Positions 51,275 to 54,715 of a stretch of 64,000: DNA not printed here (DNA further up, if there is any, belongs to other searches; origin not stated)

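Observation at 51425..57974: Candidate split Type ISP-like defence system: PLD-nuclease/SNF2 motor plus MTase-TRD subunit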

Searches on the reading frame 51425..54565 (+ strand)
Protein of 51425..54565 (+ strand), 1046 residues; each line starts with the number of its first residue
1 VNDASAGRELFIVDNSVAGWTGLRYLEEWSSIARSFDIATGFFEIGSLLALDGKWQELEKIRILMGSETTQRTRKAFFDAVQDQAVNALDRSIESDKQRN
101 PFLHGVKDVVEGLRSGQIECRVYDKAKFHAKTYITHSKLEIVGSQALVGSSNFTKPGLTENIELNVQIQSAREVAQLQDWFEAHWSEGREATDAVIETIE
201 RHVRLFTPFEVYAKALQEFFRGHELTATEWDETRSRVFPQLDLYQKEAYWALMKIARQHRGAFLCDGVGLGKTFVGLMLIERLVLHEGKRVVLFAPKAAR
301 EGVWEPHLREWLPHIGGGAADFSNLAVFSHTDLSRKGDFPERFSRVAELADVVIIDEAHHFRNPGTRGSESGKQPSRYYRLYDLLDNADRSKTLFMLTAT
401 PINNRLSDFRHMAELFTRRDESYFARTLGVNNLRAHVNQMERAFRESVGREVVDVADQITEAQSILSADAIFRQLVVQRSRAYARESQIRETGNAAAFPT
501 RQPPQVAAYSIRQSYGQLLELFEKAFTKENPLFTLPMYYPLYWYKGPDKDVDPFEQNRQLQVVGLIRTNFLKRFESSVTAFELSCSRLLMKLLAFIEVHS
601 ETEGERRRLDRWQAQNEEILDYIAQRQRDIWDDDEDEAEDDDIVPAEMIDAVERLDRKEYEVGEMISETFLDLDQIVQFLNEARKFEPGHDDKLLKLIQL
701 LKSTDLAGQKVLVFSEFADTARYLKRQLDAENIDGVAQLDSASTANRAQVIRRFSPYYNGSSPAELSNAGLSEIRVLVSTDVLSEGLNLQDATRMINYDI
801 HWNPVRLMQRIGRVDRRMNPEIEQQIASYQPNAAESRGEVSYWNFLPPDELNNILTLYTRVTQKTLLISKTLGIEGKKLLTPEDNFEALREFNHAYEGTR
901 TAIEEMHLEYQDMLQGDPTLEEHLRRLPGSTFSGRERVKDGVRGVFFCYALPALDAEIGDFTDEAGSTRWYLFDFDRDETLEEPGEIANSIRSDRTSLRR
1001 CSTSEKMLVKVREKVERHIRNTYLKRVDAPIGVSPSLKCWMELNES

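Call 5: search_protein_families(library=pfam, proteins=[window:51425-54565:+], max_evalue=0.01)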
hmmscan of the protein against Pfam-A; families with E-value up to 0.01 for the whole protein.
window:51425-54565:+ (1046 aa): 7 families
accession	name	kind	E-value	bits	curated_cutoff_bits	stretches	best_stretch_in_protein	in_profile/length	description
PF00271.37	Helicase_C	-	1.5e-18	67.5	23.5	1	693-816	2-108/110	Helicase conserved C-terminal domain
PF13091.12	PLDc_2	-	4.2e-12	46.5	27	1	54-185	32-132/132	PLD-like domain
PF04851.21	ResIII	-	1.6e-08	35.1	22.5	1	241-402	4-163/164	Type III restriction enzyme, res subunit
PF09565.16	RE_NgoFVII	-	3.4e-07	30.1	23.8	1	107-183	71-147/162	NgoFVII restriction endonuclease N-terminal PLD domain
PF00176.29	SNF2-rel_dom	-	9.7e-07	28.6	24.9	1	244-315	1-79/290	SNF2-related domain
PF00270.35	DEAD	-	0.00058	20.1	26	0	250-297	9-54/167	DEAD/DEAH box helicase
PF13401.12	AAA_22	-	0.0067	17.2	27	0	264-397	9-120/130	AAA domain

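Call 6: search_protein_families(library=padloc, proteins=[window:51425-54565:+], max_evalue=0.01)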
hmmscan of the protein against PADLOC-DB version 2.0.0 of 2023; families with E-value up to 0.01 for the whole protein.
window:51425-54565:+ (1046 aa): 56 families (the best 25 are shown)
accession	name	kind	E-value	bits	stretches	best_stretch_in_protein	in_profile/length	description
PDLC01075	C3a139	-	5.8e-57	191.7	1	80-833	72-743/948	HKD+Snf2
PDLC02621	DrmD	-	1e-30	104.8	1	556-873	389-668/1040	DrmD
PDLC02843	DpdE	-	6.9e-24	81.8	2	687-824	546-671/1091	DpdE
PDLC02193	PLD_Helicase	-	1.4e-23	81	2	665-816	647-796/905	-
PDLC02623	DrmD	-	9.1e-23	78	2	640-816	464-622/1040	DrmD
PDLC02619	DrmD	-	1.8e-22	77.4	2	704-816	409-532/872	DrmD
PDLC00659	HmaA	-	2.1e-22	76.9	2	558-817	364-610/1176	SNF2 helicase / DEAD-box helicase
PDLC02500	BrxHI|BrxHII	-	3e-22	77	1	672-816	439-572/933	BrxHI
PDLC02840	DpdE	-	5.2e-21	72.7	2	676-817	527-654/1091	DpdE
PDLC02620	DrmD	-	3.3e-19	66.4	2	605-816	385-576/1060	DrmD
PDLC02853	DpdE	-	8.4e-18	61.7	2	687-818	465-599/985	DpdE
PDLC02572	DrmA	-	2.1e-17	60.4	1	615-826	434-630/1043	DrmA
PDLC02634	DrmD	-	4.7e-16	55.8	1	555-836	331-602/900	DrmD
PDLC04556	PDC-M27C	-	5.6e-16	56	3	775-825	757-807/892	-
PDLC02707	PbeA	-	4.9e-15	53.2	2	32-298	29-308/672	PbeA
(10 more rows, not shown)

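Call 7: search_protein_families(library=ncbifam, proteins=[window:51425-54565:+], max_evalue=0.01)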
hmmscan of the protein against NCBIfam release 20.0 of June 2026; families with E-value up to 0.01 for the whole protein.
window:51425-54565:+ (1046 aa): 19 families
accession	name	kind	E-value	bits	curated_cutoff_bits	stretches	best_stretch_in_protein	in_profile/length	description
NF042964.1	phospholipD_antiphage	equivalog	2.8e-43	148.4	1100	3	642-816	635-788/895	phospholipase D-like domain-containing anti-phage protein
NF038317.1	DISARM_DrmD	equivalog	2.7e-39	135.2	610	2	557-927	374-700/1021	DISARM system SNF2-like helicase DrmD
NF041062.1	DpdE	equivalog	1.1e-29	103.1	500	2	670-830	505-652/1048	protein DpdE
NF038318.1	DISARM_DrmD_b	equivalog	1.9e-21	75.9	950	2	708-816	410-529/868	DISARM system SNF2-like helicase DrmD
NF003426.0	PRK04914.1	equivalog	5.7e-15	54.6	576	1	673-816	461-590/959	RNA polymerase-associated protein RapA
NF010337.0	PRK13766.1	equivalog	2.7e-12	45.6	610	1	653-819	309-470/781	Hef nuclease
NF058637.1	helic_SCO1167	equivalog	3.8e-08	31.9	1200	1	677-809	748-866/932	SCO1167/SCO6262 family helicase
NF053675.1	pilus_reg_Snf2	equivalog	1.2e-06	27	1100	1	689-816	858-971/1029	pilus expression-regulating Snf2 family helicase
NF008394.0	PRK11192.1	equivalog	1.4e-06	27.4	507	1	676-816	221-340/441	ATP-dependent RNA helicase SrmB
NF008744.0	PRK11776.1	equivalog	7.1e-06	24.8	524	1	686-818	222-337/460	ATP-dependent RNA helicase DbpA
NF053631.1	RNA_helic_CshA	equivalog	9.6e-06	24.7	646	1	773-816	287-330/434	degradosome RNA helicase CshA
NF007882.0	PRK10590.1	equivalog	1.2e-05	24.5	743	1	707-816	244-338/456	ATP-dependent RNA helicase RhlE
NF038319.1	DISARM_DrmC_I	equivalog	2.6e-05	23.8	133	1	120-183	170-233/236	DISARM system phospholipase D-like protein DrmC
NF053636.1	DDHlcsCsdAPsy1082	equivalog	0.00044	18.9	890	1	773-820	293-340/512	DEAD/DEAH box helicase CsdA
NF053711.1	RNA_heli_RhlE1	exception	0.00053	18.9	750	1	769-816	290-337/434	RNA helicase RhlE1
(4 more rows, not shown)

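Call 26: find_homologous_proteins(query=window:51425-54565:+, max_evalue=1e-20)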
Query window:51425-54565:+ (1046 aa): 5916 proteins with E <= 1e-20 among 8000 candidates; the best 120 are listed.
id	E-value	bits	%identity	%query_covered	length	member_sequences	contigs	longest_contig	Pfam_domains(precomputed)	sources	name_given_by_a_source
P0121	0.0e+0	2231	100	94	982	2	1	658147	PF00176.30,PF13091.13,PF09565.17,PF00271.38,PF04851.22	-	-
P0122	0.0e+0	2074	86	100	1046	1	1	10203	PF00176.30,PF13091.13,PF09565.17,PF00271.38,PF04851.22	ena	-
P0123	0.0e+0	2054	85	100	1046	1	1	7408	PF00176.30,PF13091.13,PF09565.17,PF00271.38,PF04851.22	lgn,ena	-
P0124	0.0e+0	2014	83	100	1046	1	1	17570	PF00176.30,PF13091.13,PF00271.38,PF04851.22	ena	-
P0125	0.0e+0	2008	83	100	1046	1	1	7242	PF13091.13,PF00271.38,PF04851.22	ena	-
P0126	0.0e+0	2007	83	100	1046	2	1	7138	PF00176.30,PF13091.13,PF00271.38,PF04851.22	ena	-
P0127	0.0e+0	2005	83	100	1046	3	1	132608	PF13091.13,PF00271.38,PF04851.22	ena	-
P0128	0.0e+0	2003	83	100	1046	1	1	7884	PF00176.30,PF13091.13,PF00271.38,PF04851.22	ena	-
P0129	0.0e+0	2003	82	100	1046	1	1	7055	PF00176.30,PF13091.13,PF00271.38,PF04851.22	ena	-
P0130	0.0e+0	2001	83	100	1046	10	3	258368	PF00176.30,PF13091.13,PF00271.38,PF04851.22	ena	-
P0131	0.0e+0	1997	82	100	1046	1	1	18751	PF13091.13,PF00271.38,PF04851.22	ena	-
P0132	0.0e+0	1997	82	100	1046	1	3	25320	PF00176.30,PF13091.13,PF00271.38,PF04851.22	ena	-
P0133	0.0e+0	1996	82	100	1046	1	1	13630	PF00176.30,PF13091.13,PF00271.38,PF04851.22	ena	-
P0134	0.0e+0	1996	82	100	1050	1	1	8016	PF00176.30,PF13091.13,PF00271.38,PF04851.22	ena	-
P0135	0.0e+0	1995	82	100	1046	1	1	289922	PF00176.30,PF13091.13,PF00271.38,PF04851.22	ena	-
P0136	0.0e+0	1995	82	100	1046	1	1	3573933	PF13091.13,PF00271.38,PF04851.22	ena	-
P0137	0.0e+0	1992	82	100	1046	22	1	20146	PF00176.30,PF13091.13,PF00271.38,PF04851.22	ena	-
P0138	0.0e+0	1992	82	100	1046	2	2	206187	PF00176.30,PF13091.13,PF09565.17,PF00271.38,PF04851.22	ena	-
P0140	0.0e+0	1990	82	100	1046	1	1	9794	PF00176.30,PF13091.13,PF00271.38,PF04851.22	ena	-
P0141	0.0e+0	1988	82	100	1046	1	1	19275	PF00176.30,PF13091.13,PF00271.38,PF04851.22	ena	-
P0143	0.0e+0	1978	81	100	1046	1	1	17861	PF00176.30,PF13091.13,PF00271.38,PF04851.22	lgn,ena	-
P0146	0.0e+0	1970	81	100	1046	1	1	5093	PF00176.30,PF13091.13,PF00271.38,PF04851.22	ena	-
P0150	0.0e+0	1959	80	100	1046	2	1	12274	PF13091.13,PF00271.38,PF04851.22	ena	-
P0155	0.0e+0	1951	80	100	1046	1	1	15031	PF13091.13,PF00271.38,PF04851.22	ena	-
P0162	0.0e+0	1913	79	100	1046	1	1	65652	PF00176.30,PF13091.13,PF09565.17,PF00271.38,PF04851.22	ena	-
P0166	0.0e+0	1902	79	100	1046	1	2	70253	PF00176.30,PF13091.13,PF09565.17,PF00271.38,PF04851.22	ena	-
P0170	0.0e+0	1898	78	100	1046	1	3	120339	PF00176.30,PF13091.13,PF09565.17,PF00271.38,PF04851.22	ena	-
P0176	0.0e+0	1890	78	100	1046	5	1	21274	PF00176.30,PF13091.13,PF09565.17,PF00271.38,PF04851.22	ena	-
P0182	0.0e+0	1878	78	100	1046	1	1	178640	PF13091.13,PF09565.17,PF00271.38,PF04851.22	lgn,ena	-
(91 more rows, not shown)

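Call 28: search_solved_structures(query=window:51425-54565:+, max_evalue=0.001)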
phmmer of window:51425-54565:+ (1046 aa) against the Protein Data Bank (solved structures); distinct sequences matched with E-value up to 0.001: 10.
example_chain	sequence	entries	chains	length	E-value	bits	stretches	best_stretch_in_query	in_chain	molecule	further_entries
8so8_A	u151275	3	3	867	4.5e-07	31.2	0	774-819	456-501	RNA polymerase-associated protein RapA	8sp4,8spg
6bog_A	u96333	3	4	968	6.5e-07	30.6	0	774-818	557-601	RNA polymerase-associated protein RapA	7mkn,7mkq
7m8e_F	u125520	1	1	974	6.7e-07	30.6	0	774-818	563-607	RNA polymerase-associated protein RapA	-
4s20_K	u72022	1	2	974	6.7e-07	30.6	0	774-818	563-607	RNA polymerase-associated protein RapA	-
8t0l_F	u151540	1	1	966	4.2e-06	28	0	774-818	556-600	RNA polymerase-associated protein RapA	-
1z63_A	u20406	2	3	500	9.1e-06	26.9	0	664-816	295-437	Helicase of the snf2/rad54 family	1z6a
1hv8_A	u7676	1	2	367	8.8e-05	23.6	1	773-816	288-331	PUTATIVE ATP-DEPENDENT RNA HELICASE MJ0669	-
1wp9_A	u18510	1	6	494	0.0001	23.4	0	675-822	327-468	ATP-dependent RNA helicase, putative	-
7bbb_A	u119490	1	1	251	0.00057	20.9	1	773-822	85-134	ATP-dependent RNA helicase DbpA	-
1fuk_A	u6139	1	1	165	0.00075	20.5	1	773-816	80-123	EUKARYOTIC INITIATION FACTOR 4A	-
